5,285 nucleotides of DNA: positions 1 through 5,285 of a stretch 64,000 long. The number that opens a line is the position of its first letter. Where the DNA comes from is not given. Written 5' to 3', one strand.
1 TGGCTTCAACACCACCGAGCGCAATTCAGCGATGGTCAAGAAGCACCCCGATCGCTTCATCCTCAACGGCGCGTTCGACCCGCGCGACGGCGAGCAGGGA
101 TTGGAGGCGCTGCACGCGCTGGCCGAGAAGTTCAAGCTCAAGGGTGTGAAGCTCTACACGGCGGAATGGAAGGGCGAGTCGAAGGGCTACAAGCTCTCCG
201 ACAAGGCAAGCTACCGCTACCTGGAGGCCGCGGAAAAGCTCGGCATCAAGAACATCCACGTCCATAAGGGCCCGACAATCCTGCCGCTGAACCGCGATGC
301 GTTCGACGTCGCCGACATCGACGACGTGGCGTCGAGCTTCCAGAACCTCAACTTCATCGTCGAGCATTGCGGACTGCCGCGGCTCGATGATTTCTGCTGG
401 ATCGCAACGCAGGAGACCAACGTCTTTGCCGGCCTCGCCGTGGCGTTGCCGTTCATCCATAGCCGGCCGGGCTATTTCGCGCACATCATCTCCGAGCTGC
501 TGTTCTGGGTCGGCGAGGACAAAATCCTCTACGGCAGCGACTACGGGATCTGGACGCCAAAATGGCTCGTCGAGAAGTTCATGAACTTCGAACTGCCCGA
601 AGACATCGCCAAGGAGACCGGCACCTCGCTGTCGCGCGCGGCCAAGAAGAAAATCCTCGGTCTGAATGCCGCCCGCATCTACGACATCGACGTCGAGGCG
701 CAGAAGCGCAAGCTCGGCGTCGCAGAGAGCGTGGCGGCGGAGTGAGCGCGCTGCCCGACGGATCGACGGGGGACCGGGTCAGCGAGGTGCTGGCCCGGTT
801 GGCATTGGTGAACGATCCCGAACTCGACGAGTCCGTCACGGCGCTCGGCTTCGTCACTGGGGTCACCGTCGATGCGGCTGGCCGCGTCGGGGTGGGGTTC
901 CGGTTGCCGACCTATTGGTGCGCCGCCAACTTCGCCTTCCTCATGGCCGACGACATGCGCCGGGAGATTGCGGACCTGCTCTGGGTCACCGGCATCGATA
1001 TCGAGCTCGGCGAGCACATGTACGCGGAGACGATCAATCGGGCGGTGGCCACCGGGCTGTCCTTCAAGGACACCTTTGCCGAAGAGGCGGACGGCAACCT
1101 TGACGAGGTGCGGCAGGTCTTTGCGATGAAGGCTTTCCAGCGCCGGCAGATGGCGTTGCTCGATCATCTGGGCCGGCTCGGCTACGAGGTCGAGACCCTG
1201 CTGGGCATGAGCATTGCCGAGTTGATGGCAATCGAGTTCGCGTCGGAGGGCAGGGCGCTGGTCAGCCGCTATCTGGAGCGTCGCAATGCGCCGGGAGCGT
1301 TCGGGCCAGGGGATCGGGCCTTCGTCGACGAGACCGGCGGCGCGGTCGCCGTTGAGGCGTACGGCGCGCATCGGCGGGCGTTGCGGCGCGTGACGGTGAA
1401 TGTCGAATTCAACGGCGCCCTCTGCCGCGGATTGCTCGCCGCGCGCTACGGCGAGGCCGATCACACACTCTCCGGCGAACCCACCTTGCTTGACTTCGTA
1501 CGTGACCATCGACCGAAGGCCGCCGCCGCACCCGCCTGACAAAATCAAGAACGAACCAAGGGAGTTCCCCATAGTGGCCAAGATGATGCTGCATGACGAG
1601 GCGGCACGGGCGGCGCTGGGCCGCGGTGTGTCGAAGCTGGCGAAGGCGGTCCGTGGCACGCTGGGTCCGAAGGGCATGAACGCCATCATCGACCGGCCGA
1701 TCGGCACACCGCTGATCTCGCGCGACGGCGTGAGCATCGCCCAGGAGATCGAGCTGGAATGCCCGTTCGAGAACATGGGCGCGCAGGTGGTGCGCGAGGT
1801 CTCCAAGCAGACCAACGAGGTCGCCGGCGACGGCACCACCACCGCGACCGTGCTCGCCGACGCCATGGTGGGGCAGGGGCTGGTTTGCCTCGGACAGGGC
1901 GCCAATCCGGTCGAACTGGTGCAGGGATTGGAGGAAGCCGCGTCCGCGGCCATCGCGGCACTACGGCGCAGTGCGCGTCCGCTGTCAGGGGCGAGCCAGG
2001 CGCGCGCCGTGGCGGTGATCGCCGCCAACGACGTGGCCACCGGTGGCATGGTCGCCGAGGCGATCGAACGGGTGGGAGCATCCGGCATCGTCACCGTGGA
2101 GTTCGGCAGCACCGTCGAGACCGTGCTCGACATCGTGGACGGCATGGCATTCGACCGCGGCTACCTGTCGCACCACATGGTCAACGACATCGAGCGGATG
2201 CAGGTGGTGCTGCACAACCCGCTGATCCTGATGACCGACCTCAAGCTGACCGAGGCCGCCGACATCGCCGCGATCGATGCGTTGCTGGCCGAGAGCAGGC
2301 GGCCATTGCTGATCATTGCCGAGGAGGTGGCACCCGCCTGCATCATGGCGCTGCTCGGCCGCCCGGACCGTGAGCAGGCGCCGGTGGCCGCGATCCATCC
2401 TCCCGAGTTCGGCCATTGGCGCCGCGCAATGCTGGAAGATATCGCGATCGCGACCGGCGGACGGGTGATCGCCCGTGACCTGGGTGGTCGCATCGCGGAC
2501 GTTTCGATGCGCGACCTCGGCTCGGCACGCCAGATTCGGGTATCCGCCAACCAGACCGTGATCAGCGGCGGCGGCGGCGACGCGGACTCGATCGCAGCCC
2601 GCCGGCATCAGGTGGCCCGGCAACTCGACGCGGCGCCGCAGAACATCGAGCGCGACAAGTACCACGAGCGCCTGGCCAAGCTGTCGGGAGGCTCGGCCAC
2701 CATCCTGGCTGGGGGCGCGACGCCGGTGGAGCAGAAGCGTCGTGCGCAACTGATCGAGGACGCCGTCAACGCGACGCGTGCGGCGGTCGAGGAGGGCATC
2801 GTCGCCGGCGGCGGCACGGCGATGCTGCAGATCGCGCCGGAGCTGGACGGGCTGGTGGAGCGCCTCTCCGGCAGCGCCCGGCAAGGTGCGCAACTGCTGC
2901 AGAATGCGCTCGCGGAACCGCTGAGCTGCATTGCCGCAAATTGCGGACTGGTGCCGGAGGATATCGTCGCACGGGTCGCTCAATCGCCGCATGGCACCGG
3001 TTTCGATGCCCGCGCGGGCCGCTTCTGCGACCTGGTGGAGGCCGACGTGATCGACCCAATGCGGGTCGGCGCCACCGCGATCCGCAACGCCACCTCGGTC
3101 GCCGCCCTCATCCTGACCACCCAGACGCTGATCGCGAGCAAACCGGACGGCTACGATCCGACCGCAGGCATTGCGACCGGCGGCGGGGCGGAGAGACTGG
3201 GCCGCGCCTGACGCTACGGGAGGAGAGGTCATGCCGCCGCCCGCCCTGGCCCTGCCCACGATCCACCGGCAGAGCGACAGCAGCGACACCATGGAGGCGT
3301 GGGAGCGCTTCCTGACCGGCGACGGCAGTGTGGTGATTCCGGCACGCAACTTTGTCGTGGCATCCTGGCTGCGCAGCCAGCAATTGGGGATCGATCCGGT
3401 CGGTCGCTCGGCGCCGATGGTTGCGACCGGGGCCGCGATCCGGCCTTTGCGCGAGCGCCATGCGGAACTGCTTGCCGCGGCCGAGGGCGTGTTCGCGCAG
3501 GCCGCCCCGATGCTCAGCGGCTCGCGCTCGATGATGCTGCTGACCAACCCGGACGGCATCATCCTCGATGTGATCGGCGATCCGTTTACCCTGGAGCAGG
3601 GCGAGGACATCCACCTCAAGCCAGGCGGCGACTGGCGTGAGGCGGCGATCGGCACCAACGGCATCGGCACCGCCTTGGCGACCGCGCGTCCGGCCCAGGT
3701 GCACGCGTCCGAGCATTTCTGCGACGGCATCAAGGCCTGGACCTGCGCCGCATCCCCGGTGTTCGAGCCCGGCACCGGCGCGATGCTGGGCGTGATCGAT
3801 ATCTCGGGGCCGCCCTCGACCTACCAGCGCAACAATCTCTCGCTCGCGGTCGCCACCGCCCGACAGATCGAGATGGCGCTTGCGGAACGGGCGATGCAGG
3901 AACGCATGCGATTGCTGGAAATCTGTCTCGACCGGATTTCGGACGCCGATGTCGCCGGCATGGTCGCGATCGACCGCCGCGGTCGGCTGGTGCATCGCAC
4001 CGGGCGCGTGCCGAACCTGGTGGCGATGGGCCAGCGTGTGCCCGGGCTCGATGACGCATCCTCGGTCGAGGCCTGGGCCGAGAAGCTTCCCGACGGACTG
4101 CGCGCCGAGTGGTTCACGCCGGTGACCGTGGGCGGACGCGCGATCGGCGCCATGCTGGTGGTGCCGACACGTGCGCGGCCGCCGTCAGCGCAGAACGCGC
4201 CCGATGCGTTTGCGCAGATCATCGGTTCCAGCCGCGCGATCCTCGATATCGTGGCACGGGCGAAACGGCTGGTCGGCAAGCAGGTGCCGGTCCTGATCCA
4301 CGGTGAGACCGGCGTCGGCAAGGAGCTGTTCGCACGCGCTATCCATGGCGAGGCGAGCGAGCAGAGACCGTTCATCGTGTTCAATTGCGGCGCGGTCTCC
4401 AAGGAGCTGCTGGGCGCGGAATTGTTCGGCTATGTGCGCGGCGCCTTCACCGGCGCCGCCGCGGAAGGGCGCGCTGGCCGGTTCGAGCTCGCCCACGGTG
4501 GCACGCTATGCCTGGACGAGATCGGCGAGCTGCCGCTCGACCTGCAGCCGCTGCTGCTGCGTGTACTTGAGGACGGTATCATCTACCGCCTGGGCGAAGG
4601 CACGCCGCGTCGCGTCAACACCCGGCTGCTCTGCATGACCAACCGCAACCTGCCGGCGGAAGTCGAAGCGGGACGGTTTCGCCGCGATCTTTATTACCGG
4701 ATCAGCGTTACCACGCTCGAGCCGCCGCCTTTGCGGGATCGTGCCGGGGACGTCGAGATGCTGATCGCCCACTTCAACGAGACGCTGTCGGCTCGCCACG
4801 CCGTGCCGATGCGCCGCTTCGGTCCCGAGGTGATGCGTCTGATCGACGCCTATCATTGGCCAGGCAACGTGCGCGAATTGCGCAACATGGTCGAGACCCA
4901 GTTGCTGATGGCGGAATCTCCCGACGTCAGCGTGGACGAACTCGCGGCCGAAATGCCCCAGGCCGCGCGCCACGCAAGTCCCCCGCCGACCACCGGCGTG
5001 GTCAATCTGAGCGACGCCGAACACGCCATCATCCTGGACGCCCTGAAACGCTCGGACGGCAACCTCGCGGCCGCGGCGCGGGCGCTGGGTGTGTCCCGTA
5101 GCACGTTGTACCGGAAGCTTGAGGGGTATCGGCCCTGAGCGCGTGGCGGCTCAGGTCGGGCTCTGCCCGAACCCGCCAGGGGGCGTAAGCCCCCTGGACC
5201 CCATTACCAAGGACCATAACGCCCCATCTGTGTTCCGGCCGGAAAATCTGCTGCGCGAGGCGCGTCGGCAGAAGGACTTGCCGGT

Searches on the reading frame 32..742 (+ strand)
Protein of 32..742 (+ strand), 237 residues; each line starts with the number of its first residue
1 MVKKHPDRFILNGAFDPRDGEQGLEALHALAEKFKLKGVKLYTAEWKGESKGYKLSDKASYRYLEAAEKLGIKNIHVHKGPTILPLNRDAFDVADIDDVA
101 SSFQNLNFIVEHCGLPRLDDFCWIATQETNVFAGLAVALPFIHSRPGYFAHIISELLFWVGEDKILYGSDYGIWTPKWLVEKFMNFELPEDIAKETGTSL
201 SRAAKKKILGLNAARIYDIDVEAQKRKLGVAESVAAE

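Call 45: search_protein_families(library=pfam, proteins=[window:32-742:+], max_evalue=0.0001)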
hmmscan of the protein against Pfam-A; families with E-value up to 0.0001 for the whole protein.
window:32-742:+ (237 aa): 1 family
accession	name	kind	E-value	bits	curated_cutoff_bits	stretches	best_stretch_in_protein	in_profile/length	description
PF04909.20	Amidohydro_2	-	9.7e-43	147.4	26.4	1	2-219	73-289/289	Amidohydrolase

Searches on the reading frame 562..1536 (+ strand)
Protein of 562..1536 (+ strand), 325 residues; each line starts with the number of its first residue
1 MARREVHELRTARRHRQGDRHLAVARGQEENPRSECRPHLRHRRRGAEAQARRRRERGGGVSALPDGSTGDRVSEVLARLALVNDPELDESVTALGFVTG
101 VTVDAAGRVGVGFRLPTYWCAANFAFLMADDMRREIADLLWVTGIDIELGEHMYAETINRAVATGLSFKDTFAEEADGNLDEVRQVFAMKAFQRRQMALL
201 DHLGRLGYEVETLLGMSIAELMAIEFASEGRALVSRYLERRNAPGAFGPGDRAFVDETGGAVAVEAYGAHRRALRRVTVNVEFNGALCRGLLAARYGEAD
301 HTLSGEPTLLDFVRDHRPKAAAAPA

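Call 45: search_protein_families(library=pfam, proteins=[window:562-1536:+], max_evalue=0.0001)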
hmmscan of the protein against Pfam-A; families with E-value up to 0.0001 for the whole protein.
window:562-1536:+ (325 aa): 1 family
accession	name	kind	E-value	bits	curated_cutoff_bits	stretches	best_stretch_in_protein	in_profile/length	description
PF01883.24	FeS_assembly_P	-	1.3e-08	35.4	23.5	1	75-146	3-72/73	Iron-sulfur cluster assembly protein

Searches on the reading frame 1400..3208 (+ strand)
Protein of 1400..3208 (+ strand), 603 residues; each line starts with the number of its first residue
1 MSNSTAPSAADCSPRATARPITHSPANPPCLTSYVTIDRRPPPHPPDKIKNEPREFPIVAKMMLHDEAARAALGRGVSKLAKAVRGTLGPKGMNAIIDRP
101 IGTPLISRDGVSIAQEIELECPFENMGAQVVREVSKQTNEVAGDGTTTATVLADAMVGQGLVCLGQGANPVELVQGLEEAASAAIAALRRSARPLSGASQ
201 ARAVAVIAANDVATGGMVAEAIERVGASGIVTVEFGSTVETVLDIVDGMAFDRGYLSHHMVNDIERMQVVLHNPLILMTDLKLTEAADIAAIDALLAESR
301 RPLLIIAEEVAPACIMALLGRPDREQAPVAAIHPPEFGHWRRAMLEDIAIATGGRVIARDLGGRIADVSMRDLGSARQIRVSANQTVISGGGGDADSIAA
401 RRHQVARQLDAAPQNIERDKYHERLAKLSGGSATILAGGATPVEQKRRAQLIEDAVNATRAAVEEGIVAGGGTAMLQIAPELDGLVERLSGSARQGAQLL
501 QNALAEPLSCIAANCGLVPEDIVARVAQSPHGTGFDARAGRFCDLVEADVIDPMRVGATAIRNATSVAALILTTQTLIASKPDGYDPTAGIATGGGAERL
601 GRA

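Call 45: search_protein_families(library=pfam, proteins=[window:1400-3208:+], max_evalue=0.0001)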
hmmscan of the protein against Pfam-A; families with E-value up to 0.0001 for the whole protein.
window:1400-3208:+ (603 aa): 1 family
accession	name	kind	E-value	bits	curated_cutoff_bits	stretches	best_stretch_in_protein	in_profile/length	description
PF00118.29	Cpn60_TCP1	-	7.9e-64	216.6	34.3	1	80-581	1-489/490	TCP-1/cpn60 chaperonin family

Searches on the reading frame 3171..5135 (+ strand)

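Call 45: search_protein_families(library=pfam, proteins=[window:3171-5135:+], max_evalue=0.0001)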
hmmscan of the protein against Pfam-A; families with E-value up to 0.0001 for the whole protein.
window:3171-5135:+ (655 aa): 6 families
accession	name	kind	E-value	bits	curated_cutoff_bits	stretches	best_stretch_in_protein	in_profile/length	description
PF00158.32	Sigma54_activat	-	9.7e-59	198.3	20.2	1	350-516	1-167/168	Sigma-54 interaction domain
PF25601.1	AAA_lid_14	-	1.1e-20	73.6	27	1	522-603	1-82/87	AAA+ ATPase lid domain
PF14532.12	Sigma54_activ_2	-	3.1e-18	66.8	25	1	351-521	1-138/138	Sigma-54 interaction domain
PF02954.25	HTH_8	-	3.4e-14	52.7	22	1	613-651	2-40/42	Bacterial regulatory protein, Fis family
PF01590.32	GAF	-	5.8e-14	53.2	22.4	1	100-237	2-133/133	GAF domain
PF07728.20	AAA_5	-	4.4e-05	24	22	1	373-485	1-109/139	AAA domain (dynein-related subfamily)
